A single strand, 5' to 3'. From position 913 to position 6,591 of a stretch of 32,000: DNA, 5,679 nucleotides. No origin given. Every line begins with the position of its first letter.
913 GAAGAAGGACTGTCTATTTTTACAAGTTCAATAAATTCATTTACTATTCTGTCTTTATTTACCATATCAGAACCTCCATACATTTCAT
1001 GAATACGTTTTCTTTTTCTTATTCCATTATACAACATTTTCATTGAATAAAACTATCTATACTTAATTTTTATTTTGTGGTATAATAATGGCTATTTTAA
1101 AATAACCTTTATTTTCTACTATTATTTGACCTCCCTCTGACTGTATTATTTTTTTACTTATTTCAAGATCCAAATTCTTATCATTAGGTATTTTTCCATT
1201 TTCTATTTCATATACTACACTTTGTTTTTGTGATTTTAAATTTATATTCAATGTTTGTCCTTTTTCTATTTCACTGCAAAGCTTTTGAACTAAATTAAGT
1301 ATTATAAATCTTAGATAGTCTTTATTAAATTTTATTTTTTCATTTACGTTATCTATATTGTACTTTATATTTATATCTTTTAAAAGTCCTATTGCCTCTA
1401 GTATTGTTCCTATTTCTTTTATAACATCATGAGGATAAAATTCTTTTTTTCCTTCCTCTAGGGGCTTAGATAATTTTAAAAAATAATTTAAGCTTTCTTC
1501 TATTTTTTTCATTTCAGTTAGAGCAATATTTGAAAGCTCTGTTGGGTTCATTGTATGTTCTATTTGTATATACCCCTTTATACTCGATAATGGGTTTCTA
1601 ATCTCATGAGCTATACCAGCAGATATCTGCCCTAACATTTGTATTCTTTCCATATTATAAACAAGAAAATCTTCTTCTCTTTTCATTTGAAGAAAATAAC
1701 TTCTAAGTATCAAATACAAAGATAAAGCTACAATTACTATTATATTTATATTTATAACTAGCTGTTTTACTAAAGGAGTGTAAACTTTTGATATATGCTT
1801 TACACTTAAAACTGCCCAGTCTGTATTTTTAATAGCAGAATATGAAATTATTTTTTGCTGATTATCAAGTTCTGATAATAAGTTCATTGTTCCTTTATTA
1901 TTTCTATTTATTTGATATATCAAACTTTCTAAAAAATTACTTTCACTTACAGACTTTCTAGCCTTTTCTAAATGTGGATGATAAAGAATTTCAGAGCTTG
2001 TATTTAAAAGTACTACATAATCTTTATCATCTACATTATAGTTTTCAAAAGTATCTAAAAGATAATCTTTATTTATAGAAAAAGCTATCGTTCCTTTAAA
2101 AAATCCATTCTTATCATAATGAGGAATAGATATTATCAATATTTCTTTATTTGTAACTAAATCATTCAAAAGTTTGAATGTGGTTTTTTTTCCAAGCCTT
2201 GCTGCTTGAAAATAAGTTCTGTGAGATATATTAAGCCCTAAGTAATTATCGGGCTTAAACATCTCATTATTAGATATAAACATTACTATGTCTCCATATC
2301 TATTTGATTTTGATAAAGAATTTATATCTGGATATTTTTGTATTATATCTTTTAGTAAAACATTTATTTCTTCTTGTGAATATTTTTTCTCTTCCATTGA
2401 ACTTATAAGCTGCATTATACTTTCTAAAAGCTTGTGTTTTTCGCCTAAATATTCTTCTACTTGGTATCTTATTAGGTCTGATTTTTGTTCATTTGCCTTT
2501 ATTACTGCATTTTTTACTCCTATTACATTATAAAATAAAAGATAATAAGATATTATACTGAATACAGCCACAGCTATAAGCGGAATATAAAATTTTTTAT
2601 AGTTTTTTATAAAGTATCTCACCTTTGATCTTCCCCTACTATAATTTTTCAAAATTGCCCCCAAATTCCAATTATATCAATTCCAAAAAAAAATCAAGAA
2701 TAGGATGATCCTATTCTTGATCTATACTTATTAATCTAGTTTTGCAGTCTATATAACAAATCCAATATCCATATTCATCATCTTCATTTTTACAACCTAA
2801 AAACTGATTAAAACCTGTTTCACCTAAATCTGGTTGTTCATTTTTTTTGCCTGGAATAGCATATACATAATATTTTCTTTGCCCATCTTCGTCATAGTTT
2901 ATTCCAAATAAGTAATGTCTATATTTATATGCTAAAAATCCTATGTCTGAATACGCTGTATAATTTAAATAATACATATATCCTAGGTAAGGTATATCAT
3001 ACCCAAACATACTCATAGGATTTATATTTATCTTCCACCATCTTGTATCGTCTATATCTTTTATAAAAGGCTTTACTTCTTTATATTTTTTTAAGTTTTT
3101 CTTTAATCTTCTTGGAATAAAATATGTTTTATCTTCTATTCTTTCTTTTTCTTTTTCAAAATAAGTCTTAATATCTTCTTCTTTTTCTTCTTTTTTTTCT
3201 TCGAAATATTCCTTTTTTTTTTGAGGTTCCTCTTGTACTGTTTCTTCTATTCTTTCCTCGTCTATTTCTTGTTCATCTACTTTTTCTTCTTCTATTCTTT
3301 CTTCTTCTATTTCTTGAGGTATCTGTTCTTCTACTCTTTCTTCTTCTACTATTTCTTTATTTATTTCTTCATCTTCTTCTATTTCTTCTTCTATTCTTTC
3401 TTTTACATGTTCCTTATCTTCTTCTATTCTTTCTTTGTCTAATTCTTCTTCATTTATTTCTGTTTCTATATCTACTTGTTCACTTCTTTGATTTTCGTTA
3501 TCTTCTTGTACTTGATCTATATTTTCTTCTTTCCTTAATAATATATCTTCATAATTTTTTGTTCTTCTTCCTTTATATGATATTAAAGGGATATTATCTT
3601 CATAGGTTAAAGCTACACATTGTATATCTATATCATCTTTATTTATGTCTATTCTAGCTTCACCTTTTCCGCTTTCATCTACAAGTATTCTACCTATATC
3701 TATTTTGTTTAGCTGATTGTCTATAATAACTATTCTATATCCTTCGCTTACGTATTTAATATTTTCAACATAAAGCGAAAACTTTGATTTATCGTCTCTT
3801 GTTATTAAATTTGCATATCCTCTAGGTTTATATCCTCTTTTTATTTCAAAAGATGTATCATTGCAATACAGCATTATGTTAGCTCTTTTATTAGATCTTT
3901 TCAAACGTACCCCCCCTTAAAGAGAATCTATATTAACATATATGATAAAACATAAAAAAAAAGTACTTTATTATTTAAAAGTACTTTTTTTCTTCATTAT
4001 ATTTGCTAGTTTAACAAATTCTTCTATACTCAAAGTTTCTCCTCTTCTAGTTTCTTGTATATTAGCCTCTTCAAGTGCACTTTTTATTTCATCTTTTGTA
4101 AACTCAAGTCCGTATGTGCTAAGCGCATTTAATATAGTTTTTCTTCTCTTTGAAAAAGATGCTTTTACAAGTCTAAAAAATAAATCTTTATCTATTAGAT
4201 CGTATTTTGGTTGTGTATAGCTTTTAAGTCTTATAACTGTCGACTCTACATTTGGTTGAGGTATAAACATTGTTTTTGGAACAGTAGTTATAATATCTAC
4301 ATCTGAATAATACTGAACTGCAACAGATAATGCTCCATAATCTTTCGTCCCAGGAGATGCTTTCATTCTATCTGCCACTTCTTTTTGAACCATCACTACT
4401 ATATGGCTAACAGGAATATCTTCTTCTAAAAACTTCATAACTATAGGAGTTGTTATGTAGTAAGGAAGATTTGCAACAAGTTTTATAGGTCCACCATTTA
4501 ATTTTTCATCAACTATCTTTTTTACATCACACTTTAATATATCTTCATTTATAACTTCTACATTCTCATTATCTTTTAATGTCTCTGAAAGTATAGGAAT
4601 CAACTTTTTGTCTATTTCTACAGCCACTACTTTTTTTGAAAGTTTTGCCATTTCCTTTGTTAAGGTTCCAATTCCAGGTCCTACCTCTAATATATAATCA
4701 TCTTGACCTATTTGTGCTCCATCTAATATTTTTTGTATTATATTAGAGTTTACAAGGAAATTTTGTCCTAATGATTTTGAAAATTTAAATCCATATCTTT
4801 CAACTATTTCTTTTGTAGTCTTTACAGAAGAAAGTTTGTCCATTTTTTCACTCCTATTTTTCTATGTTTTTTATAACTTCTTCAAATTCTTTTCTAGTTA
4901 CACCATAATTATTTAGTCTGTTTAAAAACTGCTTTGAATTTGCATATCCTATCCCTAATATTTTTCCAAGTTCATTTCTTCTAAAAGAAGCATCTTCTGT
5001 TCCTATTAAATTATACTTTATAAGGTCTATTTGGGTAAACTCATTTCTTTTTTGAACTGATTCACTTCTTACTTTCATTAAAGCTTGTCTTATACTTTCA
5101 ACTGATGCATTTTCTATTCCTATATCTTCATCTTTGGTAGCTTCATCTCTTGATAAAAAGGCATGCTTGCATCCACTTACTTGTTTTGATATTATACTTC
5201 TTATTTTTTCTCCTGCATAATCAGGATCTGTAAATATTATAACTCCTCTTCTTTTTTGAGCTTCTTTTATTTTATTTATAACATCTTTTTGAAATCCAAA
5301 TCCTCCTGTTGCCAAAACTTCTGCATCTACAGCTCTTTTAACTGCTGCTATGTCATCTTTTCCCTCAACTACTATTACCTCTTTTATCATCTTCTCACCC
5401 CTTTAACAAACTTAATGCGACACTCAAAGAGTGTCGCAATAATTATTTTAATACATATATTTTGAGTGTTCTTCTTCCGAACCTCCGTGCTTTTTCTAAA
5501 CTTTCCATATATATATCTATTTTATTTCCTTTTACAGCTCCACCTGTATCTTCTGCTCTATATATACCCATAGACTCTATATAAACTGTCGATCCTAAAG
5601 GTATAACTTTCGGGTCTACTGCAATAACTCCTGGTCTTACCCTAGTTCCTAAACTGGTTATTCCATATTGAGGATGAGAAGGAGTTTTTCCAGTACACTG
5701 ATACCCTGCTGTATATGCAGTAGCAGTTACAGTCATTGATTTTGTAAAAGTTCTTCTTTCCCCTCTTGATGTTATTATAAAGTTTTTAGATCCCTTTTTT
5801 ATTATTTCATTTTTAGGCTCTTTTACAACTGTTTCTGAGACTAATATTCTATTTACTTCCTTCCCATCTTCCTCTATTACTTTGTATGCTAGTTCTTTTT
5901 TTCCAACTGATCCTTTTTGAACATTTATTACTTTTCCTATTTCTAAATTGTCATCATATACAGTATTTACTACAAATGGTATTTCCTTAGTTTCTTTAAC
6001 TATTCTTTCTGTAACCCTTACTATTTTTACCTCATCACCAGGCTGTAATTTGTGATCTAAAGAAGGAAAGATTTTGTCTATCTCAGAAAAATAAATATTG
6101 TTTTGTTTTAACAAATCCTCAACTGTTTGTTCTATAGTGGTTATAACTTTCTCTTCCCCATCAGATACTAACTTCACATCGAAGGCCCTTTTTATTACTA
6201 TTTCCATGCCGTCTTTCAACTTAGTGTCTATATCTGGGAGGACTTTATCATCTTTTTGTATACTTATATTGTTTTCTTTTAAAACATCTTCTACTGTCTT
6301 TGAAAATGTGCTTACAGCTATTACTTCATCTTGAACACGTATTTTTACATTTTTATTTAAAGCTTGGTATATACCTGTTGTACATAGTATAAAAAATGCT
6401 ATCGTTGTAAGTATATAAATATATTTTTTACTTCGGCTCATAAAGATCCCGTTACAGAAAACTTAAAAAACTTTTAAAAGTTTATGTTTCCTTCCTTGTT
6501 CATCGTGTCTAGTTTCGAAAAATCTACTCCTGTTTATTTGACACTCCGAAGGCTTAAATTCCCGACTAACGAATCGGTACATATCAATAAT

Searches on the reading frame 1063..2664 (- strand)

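Call 69: search_protein_families(library=pfam, proteins=[window:1063-2664:-], max_evalue=0.00001)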
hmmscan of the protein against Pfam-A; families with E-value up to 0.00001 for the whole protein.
window:1063-2664:- (533 aa): 2 families
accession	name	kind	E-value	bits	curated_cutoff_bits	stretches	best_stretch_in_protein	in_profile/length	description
PF02743.24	dCache_1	-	1.8e-17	64.1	45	1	51-287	4-239/240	Cache domain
PF00512.31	HisKA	-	5.3e-09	36.4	26.9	1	344-400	2-62/66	His Kinase A (phospho-acceptor) domain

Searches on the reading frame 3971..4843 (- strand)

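Call 69: search_protein_families(library=pfam, proteins=[window:3971-4843:-], max_evalue=0.00001)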
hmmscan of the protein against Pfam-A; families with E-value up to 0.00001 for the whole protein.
window:3971-4843:- (290 aa): 2 families
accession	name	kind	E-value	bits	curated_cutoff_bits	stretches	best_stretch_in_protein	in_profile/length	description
PF00398.26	RrnaAD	-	3e-72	243.3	24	1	19-282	2-260/263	Ribosomal RNA adenine dimethylase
PF13649.12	Methyltransf_25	-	5.3e-06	27.5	27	0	51-107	1-60/97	Methyltransferase domain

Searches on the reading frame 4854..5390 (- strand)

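Call 69: search_protein_families(library=pfam, proteins=[window:4854-5390:-], max_evalue=0.00001)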
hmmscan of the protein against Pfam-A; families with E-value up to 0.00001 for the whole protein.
window:4854-5390:- (178 aa): 3 families
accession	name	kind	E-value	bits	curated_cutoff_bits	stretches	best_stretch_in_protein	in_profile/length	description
PF13331.11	DUF4093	-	1.7e-29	102.7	25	1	89-173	1-86/86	Domain of unknown function (DUF4093)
PF01751.28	Toprim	-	3.4e-10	40.4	23.1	1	4-71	1-80/96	Toprim domain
PF13662.12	Toprim_4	-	1.5e-06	28.7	25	1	4-69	2-72/85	Toprim domain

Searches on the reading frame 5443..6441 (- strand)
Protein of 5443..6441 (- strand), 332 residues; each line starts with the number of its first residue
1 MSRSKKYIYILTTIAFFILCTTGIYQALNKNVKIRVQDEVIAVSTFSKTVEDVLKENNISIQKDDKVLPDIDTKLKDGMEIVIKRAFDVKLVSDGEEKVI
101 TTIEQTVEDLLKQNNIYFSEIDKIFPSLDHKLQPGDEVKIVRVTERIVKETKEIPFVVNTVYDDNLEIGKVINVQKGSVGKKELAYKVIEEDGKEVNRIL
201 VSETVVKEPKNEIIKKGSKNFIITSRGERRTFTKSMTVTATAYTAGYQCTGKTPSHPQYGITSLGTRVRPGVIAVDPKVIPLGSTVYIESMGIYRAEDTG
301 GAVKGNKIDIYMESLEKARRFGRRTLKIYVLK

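Call 69: search_protein_families(library=pfam, proteins=[window:5443-6441:-], max_evalue=0.00001)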
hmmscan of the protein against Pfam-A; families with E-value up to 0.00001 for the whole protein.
window:5443-6441:- (332 aa): 3 families
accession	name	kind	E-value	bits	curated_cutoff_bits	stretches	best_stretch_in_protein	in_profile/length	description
PF06725.17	3D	-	5.1e-20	71.9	23.8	1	272-332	2-72/72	3D domain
PF03990.20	DUF348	-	1.3e-19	70.1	24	2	89-129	1-41/41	G5-linked-Ubiquitin-like domain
PF07501.17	G5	-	1.3e-17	64.2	23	1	146-219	2-75/75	G5 domain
